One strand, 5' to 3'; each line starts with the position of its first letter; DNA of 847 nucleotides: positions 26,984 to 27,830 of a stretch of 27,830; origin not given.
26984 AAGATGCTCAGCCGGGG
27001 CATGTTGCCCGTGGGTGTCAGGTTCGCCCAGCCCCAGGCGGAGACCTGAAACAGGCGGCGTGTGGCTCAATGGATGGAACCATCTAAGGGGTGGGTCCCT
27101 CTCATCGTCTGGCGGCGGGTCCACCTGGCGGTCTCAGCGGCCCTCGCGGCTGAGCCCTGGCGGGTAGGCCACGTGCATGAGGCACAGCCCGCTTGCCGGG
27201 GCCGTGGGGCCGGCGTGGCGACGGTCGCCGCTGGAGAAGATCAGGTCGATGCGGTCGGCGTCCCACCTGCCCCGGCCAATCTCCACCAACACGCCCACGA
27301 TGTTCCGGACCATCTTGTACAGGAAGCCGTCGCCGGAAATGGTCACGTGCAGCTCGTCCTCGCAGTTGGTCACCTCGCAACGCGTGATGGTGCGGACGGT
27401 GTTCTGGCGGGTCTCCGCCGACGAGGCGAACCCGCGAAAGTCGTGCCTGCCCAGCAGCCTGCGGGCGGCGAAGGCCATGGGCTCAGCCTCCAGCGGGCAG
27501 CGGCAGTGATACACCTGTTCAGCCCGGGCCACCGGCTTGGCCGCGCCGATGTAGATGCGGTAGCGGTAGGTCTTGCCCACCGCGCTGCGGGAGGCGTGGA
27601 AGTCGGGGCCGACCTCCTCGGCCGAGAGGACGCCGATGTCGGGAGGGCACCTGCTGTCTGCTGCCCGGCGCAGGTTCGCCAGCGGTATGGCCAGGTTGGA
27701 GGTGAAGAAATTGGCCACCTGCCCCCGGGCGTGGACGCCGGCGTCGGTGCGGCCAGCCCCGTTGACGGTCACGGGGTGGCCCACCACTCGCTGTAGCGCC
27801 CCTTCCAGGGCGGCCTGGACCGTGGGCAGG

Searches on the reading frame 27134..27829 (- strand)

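Call 52: search_protein_families(library=pfam, proteins=[window:27134-27829:-], max_evalue=0.001)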
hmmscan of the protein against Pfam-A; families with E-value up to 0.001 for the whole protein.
window:27134-27829:- (231 aa): 1 family
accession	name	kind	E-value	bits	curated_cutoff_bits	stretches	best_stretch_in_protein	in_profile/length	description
PF01416.25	PseudoU_synth_1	-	3.7e-41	140.4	23.3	2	121-223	1-108/108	tRNA pseudouridine synthase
